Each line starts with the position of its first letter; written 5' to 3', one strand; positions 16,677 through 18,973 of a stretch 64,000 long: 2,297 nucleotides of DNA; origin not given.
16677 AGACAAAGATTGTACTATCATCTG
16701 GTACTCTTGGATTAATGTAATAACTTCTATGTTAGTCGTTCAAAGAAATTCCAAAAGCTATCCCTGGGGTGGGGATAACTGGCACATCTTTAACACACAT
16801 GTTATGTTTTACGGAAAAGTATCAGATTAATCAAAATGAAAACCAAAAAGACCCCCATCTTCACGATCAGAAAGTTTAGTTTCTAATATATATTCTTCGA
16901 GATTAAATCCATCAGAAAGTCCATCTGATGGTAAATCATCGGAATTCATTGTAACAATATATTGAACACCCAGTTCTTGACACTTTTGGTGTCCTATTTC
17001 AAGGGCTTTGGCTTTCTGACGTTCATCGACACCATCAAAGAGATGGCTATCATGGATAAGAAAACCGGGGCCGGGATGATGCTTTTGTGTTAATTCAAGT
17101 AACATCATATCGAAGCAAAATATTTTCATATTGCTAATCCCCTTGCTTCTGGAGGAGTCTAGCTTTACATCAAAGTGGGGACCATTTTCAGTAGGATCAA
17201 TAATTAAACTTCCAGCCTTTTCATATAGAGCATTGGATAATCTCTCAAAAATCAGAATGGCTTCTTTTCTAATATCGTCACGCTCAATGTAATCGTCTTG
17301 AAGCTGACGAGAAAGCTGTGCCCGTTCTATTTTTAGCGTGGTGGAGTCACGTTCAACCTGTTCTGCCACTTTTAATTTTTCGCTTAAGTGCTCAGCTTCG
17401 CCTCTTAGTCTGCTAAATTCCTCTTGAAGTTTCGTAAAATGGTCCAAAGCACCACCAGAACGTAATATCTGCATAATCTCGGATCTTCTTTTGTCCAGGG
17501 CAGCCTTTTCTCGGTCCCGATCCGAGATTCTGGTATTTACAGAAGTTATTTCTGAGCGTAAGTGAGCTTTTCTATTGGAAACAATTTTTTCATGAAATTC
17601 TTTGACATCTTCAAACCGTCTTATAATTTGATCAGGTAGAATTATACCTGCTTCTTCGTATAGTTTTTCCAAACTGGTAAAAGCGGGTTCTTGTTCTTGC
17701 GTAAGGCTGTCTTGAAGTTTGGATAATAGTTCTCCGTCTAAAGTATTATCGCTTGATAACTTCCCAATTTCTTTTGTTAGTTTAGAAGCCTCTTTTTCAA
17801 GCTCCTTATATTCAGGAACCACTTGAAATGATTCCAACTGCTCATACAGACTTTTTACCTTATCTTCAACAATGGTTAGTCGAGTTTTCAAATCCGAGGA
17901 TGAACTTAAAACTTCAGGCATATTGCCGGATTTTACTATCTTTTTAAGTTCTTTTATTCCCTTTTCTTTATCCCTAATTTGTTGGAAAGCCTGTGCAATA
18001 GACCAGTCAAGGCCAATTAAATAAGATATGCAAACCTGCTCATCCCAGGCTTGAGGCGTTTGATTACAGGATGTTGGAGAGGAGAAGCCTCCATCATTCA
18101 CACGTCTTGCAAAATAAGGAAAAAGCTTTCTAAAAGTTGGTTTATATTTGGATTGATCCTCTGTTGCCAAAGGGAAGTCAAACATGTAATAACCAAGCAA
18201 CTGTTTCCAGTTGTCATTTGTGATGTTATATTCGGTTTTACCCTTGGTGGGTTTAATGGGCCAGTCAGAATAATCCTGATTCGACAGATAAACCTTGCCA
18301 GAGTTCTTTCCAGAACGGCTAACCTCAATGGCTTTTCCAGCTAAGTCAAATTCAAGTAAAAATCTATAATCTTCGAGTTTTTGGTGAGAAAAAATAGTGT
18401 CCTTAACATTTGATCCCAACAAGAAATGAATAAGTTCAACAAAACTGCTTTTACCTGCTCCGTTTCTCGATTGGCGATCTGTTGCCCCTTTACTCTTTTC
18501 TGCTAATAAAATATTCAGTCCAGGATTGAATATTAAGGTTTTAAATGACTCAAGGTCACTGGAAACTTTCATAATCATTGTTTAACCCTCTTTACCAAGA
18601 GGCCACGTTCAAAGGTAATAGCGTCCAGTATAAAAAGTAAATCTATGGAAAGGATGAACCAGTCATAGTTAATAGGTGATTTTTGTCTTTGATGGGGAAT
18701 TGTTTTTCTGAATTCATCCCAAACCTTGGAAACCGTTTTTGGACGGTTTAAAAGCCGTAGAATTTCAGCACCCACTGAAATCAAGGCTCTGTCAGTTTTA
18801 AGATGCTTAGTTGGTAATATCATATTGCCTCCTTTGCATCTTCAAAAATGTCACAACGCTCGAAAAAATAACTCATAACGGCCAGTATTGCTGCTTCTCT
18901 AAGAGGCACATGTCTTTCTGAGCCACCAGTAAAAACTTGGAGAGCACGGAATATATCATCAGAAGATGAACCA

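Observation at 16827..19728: Three-gene ABC-3C-type conflict (defence) system carried by the prophage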

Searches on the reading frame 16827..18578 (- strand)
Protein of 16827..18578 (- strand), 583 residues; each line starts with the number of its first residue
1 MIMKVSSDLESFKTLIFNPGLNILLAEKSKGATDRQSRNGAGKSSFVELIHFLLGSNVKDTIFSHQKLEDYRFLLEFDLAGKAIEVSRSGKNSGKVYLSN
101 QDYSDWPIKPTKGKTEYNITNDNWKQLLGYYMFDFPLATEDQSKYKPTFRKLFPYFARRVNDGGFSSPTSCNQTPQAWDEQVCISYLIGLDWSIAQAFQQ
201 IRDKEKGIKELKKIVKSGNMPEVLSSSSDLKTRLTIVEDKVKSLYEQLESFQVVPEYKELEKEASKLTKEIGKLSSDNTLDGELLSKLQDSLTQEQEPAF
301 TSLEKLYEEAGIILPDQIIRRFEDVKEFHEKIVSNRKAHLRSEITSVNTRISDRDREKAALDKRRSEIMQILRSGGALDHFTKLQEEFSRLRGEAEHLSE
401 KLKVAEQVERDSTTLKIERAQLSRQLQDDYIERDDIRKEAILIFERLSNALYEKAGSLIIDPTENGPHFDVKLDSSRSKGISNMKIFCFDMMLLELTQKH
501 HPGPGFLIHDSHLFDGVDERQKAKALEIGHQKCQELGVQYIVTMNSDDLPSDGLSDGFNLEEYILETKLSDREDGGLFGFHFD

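Call 3: search_protein_families(library=pfam, proteins=[window:16827-18578:-], max_evalue=0.01)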
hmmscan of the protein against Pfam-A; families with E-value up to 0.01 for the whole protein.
window:16827-18578:- (583 aa): 2 families
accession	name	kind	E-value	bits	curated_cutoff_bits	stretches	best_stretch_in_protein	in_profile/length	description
PF10088.15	DUF2326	-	4.6e-44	150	28.7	1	448-582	2-141/141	Uncharacterised protein conserved in bacteria (DUF2326)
PF20275.3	CTD10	-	5.2e-14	53.4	28.1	1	285-395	3-120/134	C-terminal domain 10 of the ABC-three component (ABC-3C) systems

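Call 4: search_protein_families(library=padloc, proteins=[window:16827-18578:-], max_evalue=0.01)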
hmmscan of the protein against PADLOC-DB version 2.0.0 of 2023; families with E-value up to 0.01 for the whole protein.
window:16827-18578:- (583 aa): 9 families
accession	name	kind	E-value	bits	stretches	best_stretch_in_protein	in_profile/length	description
PDLC04774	PDC-M68B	-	2.2e-170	566.1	1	1-582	1-581/581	-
PDLC03859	LmuB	-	1.2e-11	42.6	1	15-471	19-502/611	-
PDLC03865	LmuB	-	3.8e-05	20.1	1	197-438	218-447/1007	-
PDLC00252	LmuB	-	0.0007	16.5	1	37-106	33-108/554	AAA ATPase domain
PDLC00290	PtuA1|PtuA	-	0.0012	16.3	0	38-131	31-128/414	AAA ATPase domain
PDLC02980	AriA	-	0.0014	16.7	1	38-129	7-121/304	-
PDLC01843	CARF2--CARF_HEPN_CSX20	-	0.002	15.1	1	198-446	171-399/498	-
PDLC04135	mad3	-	0.0023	15.5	0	39-243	31-173/374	mads_3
PDLC00582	JetC3|JetC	-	0.0028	13.5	1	206-437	791-1012/1472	DUF3584 domain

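Call 5: search_protein_families(library=ncbifam, proteins=[window:16827-18578:-], max_evalue=0.01)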
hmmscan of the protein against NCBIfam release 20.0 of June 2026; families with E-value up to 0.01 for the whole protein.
window:16827-18578:- (583 aa): 3 families
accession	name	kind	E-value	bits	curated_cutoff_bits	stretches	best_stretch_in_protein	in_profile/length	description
NF003034.1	PRK03918.1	equivalog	7e-05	21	700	0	195-429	465-702/878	DNA double-strand break repair ATPase Rad50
NF045780.1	TrlF_fam_ATP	equivalog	0.00046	19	350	0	201-450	446-705/944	TrlF family AAA-like ATPase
NF003740.0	PRK05337.1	equivalog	0.0036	16.5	207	1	495-526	162-193/340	beta-N-acetylhexosaminidase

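Call 12: search_solved_structures(query=window:16827-18578:-, max_evalue=1)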
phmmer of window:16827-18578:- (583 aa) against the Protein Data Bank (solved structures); distinct sequences matched with E-value up to 1: 2.
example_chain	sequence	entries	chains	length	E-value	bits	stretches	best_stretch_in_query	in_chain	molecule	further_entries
2xrh_A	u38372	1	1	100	0.19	13.5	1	291-378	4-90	PROTEIN HP0721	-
8sk7_X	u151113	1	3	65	0.82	11.4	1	257-295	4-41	HA_20 minibinder (RFdiffusion-designed)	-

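Call 28: search_dna_similar(query=window:16827-18578:-, collection=phages, mode=protein, max_evalue=0.001, max_rows=25)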
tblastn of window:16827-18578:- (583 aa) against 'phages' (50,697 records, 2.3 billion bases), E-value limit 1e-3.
No match.

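Call 42: search_solved_structures(query=A2, max_evalue=1, show_alignments=2)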
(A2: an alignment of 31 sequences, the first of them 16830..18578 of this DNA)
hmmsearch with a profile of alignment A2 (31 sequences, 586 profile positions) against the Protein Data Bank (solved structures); distinct sequences matched with E-value up to 1: 0.

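Call 46: find_homologous_proteins(query=window:16830-18578:-, max_evalue=0.001)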
Query window:16830-18578:- (583 aa): 1962 proteins with E <= 0.001 among 8000 candidates; the best 120 are listed.
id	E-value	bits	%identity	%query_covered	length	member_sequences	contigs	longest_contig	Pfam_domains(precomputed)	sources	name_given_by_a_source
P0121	0.0e+0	1295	100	100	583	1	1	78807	PF10088.16,PF20275.4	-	-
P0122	0.0e+0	1187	90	100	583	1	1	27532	PF10088.16,PF20275.4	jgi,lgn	jgi:uncharacterized protein YydD (DUF2326 family)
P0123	1.5e-245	834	64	99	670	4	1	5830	PF10088.16,PF20275.4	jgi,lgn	-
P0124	5.4e-199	680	54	100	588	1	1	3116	PF10088.16,PF20275.4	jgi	jgi:uncharacterized protein YydD (DUF2326 family)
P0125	2.7e-196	672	52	100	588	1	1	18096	PF10088.16,PF20275.4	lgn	-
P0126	3.6e-196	671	52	100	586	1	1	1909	PF10088.16,PF20275.4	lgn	-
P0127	6.1e-196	670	53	100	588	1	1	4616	PF10088.16,PF20275.4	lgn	-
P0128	7.4e-196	670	53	100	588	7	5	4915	PF10088.16,PF20275.4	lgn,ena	-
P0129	2.4e-195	668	53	100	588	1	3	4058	PF10088.16,PF20275.4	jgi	jgi:uncharacterized protein YydD (DUF2326 family)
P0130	2.6e-195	668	53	100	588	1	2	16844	PF10088.16,PF20275.4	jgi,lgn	jgi:uncharacterized protein YydD (DUF2326 family)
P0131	6.6e-195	667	53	100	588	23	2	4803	PF10088.16,PF20275.4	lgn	-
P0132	8.0e-195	667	53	100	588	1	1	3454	PF10088.16,PF20275.4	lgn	-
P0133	1.4e-194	666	53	100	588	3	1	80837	PF10088.16,PF20275.4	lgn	-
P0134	1.5e-194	666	53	100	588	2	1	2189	PF10088.16,PF20275.4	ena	-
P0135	7.0e-194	664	53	100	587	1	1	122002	PF10088.16,PF20275.4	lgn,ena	-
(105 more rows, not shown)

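Call 63: predict_structure(alignment_id=A4)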
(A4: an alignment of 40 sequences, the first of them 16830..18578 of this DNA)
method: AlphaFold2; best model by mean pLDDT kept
length: 583 residues; sequences in the alignment: 40
mean_pLDDT: 83.2   pTM: 0.68
mean pLDDT of the five models: 83.2, 81.3, 80.6, 80.3, 78.0
residues with pLDDT >= 90: 226; 70-90: 262; 50-70: 73; < 50: 22
segments of 3 or more residues with pLDDT < 50: 161-176, 219-224
pLDDT, mean of each block of 10 residues (from residue 1): 95 94 86 60 81 84 86 94 92 90 90 90 93 81 76 82 39 50 92 92 87 64 61 89 86 64 86 89 89 76 64 73 79 88 92 91 84 66 86 88 85 92 95 95 93 80 88 68 87 92 90 85 93 94 88 88 91 80 67
secondary structure, 60 per line:
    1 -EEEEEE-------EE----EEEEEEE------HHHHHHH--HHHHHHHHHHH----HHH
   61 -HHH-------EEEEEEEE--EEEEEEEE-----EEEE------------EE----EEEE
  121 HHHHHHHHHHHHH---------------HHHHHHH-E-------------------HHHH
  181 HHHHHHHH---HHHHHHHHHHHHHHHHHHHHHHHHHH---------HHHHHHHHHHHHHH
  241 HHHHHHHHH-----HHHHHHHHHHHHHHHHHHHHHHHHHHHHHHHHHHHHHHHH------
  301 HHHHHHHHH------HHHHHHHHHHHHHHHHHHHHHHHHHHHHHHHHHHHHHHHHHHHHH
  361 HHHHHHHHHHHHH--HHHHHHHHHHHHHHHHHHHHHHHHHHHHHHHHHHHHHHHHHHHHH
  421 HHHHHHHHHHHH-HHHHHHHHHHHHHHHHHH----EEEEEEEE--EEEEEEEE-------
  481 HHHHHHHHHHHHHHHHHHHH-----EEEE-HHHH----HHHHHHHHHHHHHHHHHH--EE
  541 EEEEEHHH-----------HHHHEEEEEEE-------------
elements in order: E2-7 E21-27 H34-40 H43-53 E72-79 E82-89 E95-98 E117-120 H121-133 H149-155 H177-188 H192-217 H227-249 H255-294 H301-309 H316-373 H376-432 H434-451 E456-463 E466-473 H481-500 E506-509 H511-514 H519-536 E539-545 H560-563 E564-570

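Call 66: fold_search(model_id=the predicted structure, library=pdb)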
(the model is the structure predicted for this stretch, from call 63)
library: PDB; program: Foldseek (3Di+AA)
matches with E <= 10: 754; with E <= 0.001: 63
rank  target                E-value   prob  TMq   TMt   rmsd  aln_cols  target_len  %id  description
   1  9a6c_A                1.3e-25  1.00  0.55  0.55  34.6       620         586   19  Integrative model of YYDD-YYDB by crosslinking MS and deep learning (released 2024-09-18)
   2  9uxh_F                1.0e-13  1.00  0.36  0.33  32.6       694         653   14  type II Lamassu, LmuACB with DNA (released 2026-03-25)
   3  9hqx_f                3.9e-13  1.00  0.38  0.36  30.5       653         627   15  Salmonella enterica Lamassu LmuACB bound to DNA duplex (released 2025-10-01)
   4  9nyg_B                1.3e-11  1.00  0.37  0.38  30.9       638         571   16  LmuABC-DNA (released 2025-12-17)
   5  9hqx_B                1.6e-11  1.00  0.39  0.36  33.4       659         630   15  Salmonella enterica Lamassu LmuACB bound to DNA duplex (released 2025-10-01)
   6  9hqu_A                5.0e-11  1.00  0.38  0.36  33.5       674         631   14  Salmonella enterica Lamassu LmuACB in nuclease sequestration state (released 2025-10-01)
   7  9ux7_A                6.6e-11  1.00  0.31  0.32  34.3       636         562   14  CryoEM Structure of LmuAB-DNA complex (released 2026-03-25)
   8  5xei                  7.8e-11  1.00  0.31  0.34  16.0       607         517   13  Crystal structure of the Smc head domain with a coiled coil and joint derived from Pyrococcus yayanosii (released 2017-06-07)
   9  8wjn_A                1.8e-10  1.00  0.36  0.41  20.4       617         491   14  Cryo-EM structure of 6-subunit Smc5/6 head region (released 2024-06-26)
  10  7zr1_C                4.8e-10  1.00  0.30  0.23  46.2       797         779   13  Chaetomium thermophilum Mre11-Rad50-Nbs1 complex bound to ATPyS (composite structure) (released 2023-01-11)
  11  6wge_B                1.1e-09  1.00  0.32  0.38  16.5       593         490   14  Cryo-EM structure of human Cohesin-NIPBL-DNA complex without STAG1 (released 2020-05-20)
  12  3tho_A                5.1e-09  1.00  0.34  0.52  25.0       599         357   11  Crystal structure of Mre11:Rad50 in its ATP/ADP bound state (released 2011-10-12)
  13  9f5w_A                1.1e-08  1.00  0.31  0.34  26.0       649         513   15  Human condensin II - M18BP1 complex (released 2025-07-02)
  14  7zr1_D                1.4e-08  1.00  0.32  0.25  42.1       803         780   14  Chaetomium thermophilum Mre11-Rad50-Nbs1 complex bound to ATPyS (composite structure) (released 2023-01-11)
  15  9f5w_B                2.4e-08  1.00  0.32  0.35  19.7       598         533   14  Human condensin II - M18BP1 complex (released 2025-07-02)
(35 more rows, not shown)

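Call 93: fold_search(model_id=the predicted structure, library=viral)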
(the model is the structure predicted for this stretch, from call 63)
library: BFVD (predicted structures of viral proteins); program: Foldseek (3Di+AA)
matches with E <= 10: 738; with E <= 0.001: 101
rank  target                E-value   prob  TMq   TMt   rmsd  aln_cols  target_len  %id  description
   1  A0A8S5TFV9            5.3e-14  1.00  0.35  0.36  20.5       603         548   13  STRUCTURAL MAINTENANCE OF CHROMOSOMES PROTEIN [Phage sp. ctL4h4]
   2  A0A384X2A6            8.2e-14  1.00  0.38  0.36  30.9       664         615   13  (no name in the UniProt tables at hand)
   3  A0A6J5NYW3            1.9e-13  1.00  0.38  0.39  24.5       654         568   14  Endonuclease subunit [uncultured Caudovirales phage]
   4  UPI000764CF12         2.6e-13  1.00  0.36  0.33  21.1       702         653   14  (no name look-up for this kind of identifier)
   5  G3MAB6                2.9e-13  1.00  0.33  0.28  44.8       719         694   14  Gp375 [Bacillus phage G]
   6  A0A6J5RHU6            3.6e-13  1.00  0.35  0.29  38.1       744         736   13  ABC_ATPase domain containing protein [uncultured Caudovirales phage]
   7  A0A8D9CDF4            4.1e-13  1.00  0.36  0.37  25.5       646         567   14  Endonuclease subunit [uncultured marine phage]
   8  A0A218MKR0            5.3e-13  1.00  0.35  0.30  36.9       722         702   16  Putative recombination nuclease [uncultured virus]
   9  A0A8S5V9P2            7.0e-13  1.00  0.33  0.31  32.0       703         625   13  STRUCTURAL MAINTENANCE OF CHROMOSOMES PROTEIN [Ackermannviridae sp. ctUml7]
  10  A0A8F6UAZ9            7.0e-13  1.00  0.33  0.32  36.9       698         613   11  Putative DNA double-strand break repair rad50 ATPase-like protein [Rhinella marina erythrocytic-like virus]
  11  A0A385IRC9            7.4e-13  1.00  0.33  0.22  35.1       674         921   15  (no name in the UniProt tables at hand)
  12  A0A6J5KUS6            8.3e-13  1.00  0.33  0.34  24.4       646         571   12  Endonuclease subunit [uncultured Caudovirales phage]
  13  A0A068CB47            9.3e-13  1.00  0.39  0.24  27.8       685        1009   13  Recombination exonuclease [Listeria phage LMTA-57]
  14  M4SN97                1.8e-12  1.00  0.34  0.28  47.7       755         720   13  Putative nucleoside triphosphate hydrolase [Cellulophaga phage phiST]
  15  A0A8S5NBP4            2.0e-12  1.00  0.35  0.36  23.7       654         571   12  STRUCTURAL MAINTENANCE OF CHROMOSOMES PROTEIN [Myoviridae sp. ctx322]
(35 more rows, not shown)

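Call 96: search_protein_families(library=phrogs, proteins=[window:16827-18578:-], max_evalue=0.001)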
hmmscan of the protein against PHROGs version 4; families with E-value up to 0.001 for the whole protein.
window:16827-18578:- (583 aa): 2 families
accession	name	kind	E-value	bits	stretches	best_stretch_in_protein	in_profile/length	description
phrog_5467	-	unknown function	1.2e-55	190.6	1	6-553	6-520/552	-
phrog_1499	-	unknown function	0.0008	19.8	0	197-411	120-324/427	-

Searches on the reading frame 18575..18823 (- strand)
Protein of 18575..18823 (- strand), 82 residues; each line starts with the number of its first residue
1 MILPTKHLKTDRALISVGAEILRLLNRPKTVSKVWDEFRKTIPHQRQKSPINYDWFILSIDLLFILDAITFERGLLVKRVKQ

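Call 3: search_protein_families(library=pfam, proteins=[window:18575-18823:-], max_evalue=0.01)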
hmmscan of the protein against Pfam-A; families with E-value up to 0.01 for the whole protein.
window:18575-18823:- (82 aa): 1 family
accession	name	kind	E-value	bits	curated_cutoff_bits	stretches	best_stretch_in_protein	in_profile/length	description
PF20293.4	MC6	-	2.5e-19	69.4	27.2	1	3-79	1-75/76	ABC-three component (ABC-3C) system Middle Component 6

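Call 4: search_protein_families(library=padloc, proteins=[window:18575-18823:-], max_evalue=0.01)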
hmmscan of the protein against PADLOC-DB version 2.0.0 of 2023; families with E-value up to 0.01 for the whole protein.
window:18575-18823:- (82 aa): 0 families

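Call 5: search_protein_families(library=ncbifam, proteins=[window:18575-18823:-], max_evalue=0.01)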
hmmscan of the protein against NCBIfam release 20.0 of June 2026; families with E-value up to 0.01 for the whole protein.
window:18575-18823:- (82 aa): 0 families

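Call 43: search_solved_structures(query=A3, max_evalue=10)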
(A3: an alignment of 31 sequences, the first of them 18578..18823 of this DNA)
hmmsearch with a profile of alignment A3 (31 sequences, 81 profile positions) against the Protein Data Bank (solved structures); distinct sequences matched with E-value up to 10: 1.
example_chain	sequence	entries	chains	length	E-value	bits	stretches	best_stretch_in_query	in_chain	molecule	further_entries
5h78_A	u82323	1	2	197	2.8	11.5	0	11-48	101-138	cAMP-dependent protein kinase type II-alpha regulatory subunit,DHR14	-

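Call 96: search_protein_families(library=phrogs, proteins=[window:18575-18823:-], max_evalue=0.001)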
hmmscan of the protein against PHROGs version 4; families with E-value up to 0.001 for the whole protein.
window:18575-18823:- (82 aa): 0 families
